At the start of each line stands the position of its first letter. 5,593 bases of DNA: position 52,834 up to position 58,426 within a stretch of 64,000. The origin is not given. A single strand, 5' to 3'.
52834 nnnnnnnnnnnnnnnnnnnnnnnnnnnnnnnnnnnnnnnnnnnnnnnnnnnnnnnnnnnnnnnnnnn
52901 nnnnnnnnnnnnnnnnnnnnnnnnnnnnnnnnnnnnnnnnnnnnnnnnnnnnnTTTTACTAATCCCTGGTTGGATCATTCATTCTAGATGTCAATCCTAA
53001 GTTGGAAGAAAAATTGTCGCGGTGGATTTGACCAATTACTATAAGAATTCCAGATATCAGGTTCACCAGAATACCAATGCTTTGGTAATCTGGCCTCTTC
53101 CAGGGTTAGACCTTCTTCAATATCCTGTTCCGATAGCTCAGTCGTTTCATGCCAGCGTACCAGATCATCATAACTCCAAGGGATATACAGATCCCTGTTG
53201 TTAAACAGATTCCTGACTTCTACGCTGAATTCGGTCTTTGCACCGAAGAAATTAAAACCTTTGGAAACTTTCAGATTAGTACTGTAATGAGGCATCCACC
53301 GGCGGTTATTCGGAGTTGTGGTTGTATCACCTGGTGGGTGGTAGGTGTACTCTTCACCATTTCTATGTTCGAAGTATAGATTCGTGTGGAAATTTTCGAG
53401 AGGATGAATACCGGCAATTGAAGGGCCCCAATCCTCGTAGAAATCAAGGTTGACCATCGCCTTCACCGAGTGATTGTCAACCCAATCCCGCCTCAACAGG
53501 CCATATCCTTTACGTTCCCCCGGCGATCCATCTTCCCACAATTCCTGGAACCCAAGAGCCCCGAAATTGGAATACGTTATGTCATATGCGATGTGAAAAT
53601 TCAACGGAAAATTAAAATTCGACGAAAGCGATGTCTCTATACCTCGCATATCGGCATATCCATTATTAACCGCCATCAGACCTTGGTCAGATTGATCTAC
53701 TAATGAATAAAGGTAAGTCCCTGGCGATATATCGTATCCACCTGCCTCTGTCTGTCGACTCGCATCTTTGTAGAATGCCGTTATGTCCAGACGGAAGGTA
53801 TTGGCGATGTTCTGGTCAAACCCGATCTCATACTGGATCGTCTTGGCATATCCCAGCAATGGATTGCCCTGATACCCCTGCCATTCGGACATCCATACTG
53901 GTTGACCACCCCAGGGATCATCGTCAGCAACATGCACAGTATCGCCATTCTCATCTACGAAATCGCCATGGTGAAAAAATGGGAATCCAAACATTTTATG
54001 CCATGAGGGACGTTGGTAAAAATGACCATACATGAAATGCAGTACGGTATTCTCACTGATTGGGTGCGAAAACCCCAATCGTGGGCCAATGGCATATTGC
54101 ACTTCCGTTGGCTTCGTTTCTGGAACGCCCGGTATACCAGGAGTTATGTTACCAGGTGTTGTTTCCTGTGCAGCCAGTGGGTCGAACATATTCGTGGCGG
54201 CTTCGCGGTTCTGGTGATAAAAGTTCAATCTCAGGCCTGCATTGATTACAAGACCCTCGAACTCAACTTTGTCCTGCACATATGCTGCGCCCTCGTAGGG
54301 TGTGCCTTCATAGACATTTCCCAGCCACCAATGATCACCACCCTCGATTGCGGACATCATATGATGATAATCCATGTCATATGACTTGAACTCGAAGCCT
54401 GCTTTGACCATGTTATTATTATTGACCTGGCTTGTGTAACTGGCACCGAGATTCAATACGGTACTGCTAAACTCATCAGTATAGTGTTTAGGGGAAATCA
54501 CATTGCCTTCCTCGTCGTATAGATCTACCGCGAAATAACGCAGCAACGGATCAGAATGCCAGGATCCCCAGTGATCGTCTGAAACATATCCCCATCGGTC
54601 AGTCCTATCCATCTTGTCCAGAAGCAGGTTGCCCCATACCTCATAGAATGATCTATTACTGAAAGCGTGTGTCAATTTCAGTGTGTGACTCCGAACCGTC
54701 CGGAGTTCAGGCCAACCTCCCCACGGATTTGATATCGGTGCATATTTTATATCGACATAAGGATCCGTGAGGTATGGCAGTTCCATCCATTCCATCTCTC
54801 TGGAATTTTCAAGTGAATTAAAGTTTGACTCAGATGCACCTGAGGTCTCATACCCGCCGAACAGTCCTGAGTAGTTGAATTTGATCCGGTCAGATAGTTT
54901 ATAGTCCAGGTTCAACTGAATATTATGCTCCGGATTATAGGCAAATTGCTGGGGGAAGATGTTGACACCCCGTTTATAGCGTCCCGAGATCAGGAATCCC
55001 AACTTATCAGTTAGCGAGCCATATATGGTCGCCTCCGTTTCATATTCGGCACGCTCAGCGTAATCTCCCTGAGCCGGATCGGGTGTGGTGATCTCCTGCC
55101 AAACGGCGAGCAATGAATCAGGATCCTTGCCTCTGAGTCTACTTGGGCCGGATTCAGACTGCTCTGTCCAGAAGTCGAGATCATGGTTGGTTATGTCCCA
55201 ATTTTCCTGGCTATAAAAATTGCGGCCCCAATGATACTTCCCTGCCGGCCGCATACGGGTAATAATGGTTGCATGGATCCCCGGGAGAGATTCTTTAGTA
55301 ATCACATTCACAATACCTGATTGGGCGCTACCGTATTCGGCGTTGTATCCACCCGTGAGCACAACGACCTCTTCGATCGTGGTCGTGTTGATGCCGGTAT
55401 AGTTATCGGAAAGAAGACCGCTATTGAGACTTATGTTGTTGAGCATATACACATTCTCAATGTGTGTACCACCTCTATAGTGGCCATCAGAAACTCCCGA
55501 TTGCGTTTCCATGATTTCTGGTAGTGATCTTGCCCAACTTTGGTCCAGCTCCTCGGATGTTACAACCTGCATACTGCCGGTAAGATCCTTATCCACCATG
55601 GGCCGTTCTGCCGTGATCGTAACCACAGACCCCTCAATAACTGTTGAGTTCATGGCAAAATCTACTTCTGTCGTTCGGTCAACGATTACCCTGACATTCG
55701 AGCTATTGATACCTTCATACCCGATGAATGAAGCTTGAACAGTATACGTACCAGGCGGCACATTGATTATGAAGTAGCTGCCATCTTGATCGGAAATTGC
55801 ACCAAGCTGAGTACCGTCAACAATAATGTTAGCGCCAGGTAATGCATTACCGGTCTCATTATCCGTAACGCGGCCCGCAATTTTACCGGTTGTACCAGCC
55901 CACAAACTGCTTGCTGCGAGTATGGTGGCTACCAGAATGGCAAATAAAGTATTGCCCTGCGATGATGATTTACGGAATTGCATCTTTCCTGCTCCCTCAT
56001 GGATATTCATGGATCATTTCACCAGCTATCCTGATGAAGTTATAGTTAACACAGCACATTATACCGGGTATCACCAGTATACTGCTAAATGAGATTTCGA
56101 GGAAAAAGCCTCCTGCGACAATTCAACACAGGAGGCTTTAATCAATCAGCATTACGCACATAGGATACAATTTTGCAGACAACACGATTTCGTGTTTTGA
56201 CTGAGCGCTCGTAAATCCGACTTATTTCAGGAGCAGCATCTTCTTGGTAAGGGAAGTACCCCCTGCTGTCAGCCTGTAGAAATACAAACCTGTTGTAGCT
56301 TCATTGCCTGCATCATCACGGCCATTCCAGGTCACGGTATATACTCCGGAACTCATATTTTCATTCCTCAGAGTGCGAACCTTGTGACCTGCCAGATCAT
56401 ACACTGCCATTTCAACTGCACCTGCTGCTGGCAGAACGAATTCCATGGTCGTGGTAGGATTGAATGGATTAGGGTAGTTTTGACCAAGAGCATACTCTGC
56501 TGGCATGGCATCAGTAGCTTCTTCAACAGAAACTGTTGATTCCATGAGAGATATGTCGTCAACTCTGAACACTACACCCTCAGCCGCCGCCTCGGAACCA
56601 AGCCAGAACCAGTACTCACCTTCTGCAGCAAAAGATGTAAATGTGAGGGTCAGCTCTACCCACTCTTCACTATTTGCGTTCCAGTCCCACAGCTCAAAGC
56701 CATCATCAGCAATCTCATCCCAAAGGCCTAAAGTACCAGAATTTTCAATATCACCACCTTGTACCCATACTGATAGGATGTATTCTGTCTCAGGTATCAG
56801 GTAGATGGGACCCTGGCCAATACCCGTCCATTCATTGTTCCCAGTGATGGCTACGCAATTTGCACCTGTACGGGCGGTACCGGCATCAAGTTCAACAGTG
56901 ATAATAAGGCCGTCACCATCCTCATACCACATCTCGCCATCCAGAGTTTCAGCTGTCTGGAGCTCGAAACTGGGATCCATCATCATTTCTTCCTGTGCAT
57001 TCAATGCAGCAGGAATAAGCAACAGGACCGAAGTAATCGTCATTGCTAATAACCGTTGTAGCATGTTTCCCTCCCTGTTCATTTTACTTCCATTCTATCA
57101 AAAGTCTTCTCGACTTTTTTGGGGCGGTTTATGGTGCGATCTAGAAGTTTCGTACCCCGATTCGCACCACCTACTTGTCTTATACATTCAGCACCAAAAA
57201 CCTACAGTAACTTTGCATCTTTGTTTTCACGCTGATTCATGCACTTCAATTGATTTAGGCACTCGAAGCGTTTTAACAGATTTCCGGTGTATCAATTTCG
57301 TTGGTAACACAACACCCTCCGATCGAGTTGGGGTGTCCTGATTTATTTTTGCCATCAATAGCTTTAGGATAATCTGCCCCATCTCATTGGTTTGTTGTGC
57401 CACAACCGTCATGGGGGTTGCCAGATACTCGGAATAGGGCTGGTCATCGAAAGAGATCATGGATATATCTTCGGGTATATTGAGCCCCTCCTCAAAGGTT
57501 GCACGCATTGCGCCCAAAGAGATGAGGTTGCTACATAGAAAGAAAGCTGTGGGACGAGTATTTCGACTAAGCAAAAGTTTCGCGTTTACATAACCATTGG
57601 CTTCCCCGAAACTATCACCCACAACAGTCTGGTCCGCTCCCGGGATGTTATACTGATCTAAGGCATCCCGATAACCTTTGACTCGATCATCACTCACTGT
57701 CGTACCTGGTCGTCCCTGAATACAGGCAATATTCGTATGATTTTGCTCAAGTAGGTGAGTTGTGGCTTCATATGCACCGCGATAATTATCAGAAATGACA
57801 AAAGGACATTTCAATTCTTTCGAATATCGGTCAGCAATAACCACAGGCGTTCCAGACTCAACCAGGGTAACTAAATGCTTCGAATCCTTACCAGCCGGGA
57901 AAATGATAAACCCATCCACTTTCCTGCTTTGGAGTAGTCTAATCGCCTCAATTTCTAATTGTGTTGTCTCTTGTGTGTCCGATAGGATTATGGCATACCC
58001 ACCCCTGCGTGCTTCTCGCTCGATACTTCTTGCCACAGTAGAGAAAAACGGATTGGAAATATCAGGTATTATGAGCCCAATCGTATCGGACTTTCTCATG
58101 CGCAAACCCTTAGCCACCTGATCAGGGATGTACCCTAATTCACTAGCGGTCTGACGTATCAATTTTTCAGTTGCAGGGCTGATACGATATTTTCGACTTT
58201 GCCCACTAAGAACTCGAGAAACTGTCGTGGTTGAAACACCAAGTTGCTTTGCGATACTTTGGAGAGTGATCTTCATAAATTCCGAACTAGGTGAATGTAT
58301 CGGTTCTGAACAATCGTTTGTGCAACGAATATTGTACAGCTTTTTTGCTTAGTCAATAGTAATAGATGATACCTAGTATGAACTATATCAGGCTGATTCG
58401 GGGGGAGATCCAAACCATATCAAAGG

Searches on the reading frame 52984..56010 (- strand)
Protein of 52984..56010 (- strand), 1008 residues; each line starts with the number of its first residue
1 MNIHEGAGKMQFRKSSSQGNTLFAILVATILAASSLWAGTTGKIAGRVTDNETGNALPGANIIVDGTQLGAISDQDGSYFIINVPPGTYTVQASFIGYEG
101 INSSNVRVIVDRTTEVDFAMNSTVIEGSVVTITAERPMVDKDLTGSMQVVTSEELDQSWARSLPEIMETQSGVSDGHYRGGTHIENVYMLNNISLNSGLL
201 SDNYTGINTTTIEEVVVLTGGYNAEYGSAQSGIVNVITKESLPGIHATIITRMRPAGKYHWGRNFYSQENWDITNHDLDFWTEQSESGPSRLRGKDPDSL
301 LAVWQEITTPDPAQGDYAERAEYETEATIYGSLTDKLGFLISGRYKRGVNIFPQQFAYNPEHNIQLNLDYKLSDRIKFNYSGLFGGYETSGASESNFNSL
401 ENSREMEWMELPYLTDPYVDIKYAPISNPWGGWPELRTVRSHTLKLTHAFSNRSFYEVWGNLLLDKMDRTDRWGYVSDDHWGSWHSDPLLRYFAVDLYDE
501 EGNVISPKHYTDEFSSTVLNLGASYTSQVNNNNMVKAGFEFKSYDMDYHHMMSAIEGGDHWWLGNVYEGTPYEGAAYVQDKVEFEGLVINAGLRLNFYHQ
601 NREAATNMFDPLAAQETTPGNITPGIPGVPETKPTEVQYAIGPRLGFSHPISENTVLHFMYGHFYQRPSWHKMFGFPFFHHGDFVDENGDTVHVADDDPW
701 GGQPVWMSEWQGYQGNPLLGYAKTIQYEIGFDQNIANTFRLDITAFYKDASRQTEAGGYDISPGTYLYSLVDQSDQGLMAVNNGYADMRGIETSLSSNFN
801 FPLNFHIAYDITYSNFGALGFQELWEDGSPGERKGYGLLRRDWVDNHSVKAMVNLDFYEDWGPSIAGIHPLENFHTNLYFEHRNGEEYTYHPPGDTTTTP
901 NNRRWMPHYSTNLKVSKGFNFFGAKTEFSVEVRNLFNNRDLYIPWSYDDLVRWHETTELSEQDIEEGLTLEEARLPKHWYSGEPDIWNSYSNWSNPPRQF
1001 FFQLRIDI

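Call 5: search_protein_families(library=pfam, proteins=[window:52984-56010:-], max_evalue=0.01)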
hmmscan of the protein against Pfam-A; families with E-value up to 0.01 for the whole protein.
window:52984-56010:- (1008 aa): 5 families
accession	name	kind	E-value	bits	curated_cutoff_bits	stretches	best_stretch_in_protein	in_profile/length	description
PF13620.12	CarboxypepD_reg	-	1.6e-19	70.5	32.3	1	44-120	2-81/82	Carboxypeptidase regulatory-like domain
PF13715.12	CarbopepD_reg_2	-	8.7e-18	64.6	32.2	1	44-130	1-86/88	CarboxypepD_reg-like domain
PF07715.20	Plug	-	3.3e-06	28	23.9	1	141-232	3-105/107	TonB-dependent Receptor Plug Domain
PF17802.7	SpaA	-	0.00012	22.6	23.1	1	45-115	4-84/91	Prealbumin-like fold domain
PF09430.16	EMC7_beta-sandw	-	0.0022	18.6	26.6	1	55-115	5-69/122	ER membrane protein complex subunit 7, beta-sandwich domain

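Call 6: search_protein_families(library=ncbifam, proteins=[window:52984-56010:-], max_evalue=0.001)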
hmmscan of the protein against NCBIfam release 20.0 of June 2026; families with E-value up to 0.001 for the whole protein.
window:52984-56010:- (1008 aa): 6 families
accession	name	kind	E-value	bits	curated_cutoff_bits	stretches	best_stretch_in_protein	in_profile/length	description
TIGR04056.1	OMP_RagA_SusC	subfamily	1.1e-15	57.1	368.25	1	43-168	2-119/981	SusC/RagA family TonB-linked outer membrane protein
NF052345.1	S_layer_anammox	exception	3.1e-15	54.7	1400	1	38-207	1309-1463/1596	Kustd1514 family S-layer glycoprotein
TIGR01783.1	TonB-siderophor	subfamily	8.1e-09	34.6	223.5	1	144-240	3-109/649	TonB-dependent siderophore receptor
TIGR01785.1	TonB-hemin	subfamily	2.5e-06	26.2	316.85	1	548-803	357-550/677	TonB-dependent heme/hemoglobin receptor family protein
NF049946.1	TonB_dep_CU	exception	0.00033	19.1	700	0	205-241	136-172/683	TonB-dependent receptor, CU motif-type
NF052649.1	TonRcptRhtA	equivalog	0.00093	17.5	1100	0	154-253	79-182/744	TonB-dependent siderophore receptor RhtA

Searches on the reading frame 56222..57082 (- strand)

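Call 5: search_protein_families(library=pfam, proteins=[window:56222-57082:-], max_evalue=0.01)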
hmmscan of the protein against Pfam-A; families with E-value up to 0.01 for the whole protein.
window:56222-57082:- (286 aa): 4 families
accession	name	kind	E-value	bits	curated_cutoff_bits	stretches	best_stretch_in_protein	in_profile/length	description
PF13860.13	FlgD_ig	-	9.1e-11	42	27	1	219-273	21-75/79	FlgD Ig-like domain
PF02018.23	CBM_4_9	-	1.2e-06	29.4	25.9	1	50-149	15-117/136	Carbohydrate binding domain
PF18962.6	Por_Secre_tail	-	3.9e-06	27.5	27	1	203-282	2-73/75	Secretion system C-terminal sorting domain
PF13585.12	CHU_C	-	0.00025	21.5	27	1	223-279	29-79/86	CHU_C Type IX secretion signal domain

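Call 86: search_protein_families(library=ncbifam, proteins=[window:56222-57082:-], max_evalue=1)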
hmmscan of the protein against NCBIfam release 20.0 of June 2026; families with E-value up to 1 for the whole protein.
window:56222-57082:- (286 aa): 9 families
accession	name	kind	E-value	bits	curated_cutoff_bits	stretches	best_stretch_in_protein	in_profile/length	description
TIGR04183.1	Por_Secre_tail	domain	1.1e-10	41.3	23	1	203-283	2-70/72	T9SS type A sorting domain-containing protein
NF033707.1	T9SS_sortase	equivalog_domain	2e-10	39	420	1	201-274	1000-1078/1095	type IX secretion system sortase PorU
NF005176.1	PRK06655.1-1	equivalog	3.4e-07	30.4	230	1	217-274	93-150/197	flagellar hook assembly protein FlgD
NF009276.0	PRK12633.1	equivalog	1.5e-06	28.1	383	1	217-274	124-182/234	flagellar basal body rod modification protein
NF009452.0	PRK12812.1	equivalog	2.6e-05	23.6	258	1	221-271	152-204/289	flagellar basal body rod modification protein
NF038113.1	T9SSA_dep_M36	equivalog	0.0001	20.6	885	1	198-283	791-867/869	T9SS-dependent M36 family metallopeptidase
NF009453.0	PRK12813.1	equivalog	0.00046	19.8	264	1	219-272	122-172/223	flagellar basal body rod modification protein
NF052323.1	T9SSA_dep_M6i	equivalog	0.00057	17.9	600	1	184-273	944-1026/1043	T9SS-dependent M6-like inactivated metalloprotease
NF009277.0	PRK12634.1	equivalog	0.00088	19.4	333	1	218-272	119-173/221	flagellar basal body rod modification protein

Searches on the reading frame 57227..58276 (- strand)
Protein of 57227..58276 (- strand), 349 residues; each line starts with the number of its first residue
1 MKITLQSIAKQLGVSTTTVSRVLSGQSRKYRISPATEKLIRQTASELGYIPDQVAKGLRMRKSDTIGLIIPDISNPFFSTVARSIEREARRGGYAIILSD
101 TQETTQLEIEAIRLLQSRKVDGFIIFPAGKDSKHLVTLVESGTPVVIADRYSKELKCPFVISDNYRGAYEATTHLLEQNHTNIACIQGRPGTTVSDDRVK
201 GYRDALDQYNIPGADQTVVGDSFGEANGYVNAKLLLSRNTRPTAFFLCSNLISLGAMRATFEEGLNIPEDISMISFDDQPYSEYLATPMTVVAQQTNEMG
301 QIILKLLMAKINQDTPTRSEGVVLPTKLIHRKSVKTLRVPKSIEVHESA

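Call 5: search_protein_families(library=pfam, proteins=[window:57227-58276:-], max_evalue=0.01)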
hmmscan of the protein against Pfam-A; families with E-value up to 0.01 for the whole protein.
window:57227-58276:- (349 aa): 7 families
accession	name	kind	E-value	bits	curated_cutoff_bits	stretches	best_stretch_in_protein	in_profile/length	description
PF00532.27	Peripla_BP_1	-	1e-33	117.5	22.2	1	64-320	2-269/281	Periplasmic binding proteins and sugar binding domain of LacI family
PF13377.12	Peripla_BP_3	-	1.4e-32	113.5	26.5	1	173-334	2-167/167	Periplasmic binding protein-like domain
PF13407.12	Peripla_BP_4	-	2.6e-19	70.2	35.1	1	66-312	1-255/258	Periplasmic binding protein domain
PF00356.27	LacI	-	4.9e-12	45.9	27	1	4-52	1-46/46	Bacterial regulatory proteins, lacI family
PF13542.12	HTH_Tnp_ISL3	-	0.0022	17.9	27.4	1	4-23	28-47/51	Helix-turn-helix domain of transposase family ISL3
PF08279.18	HTH_11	-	0.0031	17.8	25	1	3-22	16-35/55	HTH domain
PF04967.18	HTH_10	-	0.0059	16.8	23.1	0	3-24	24-45/53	HTH DNA binding domain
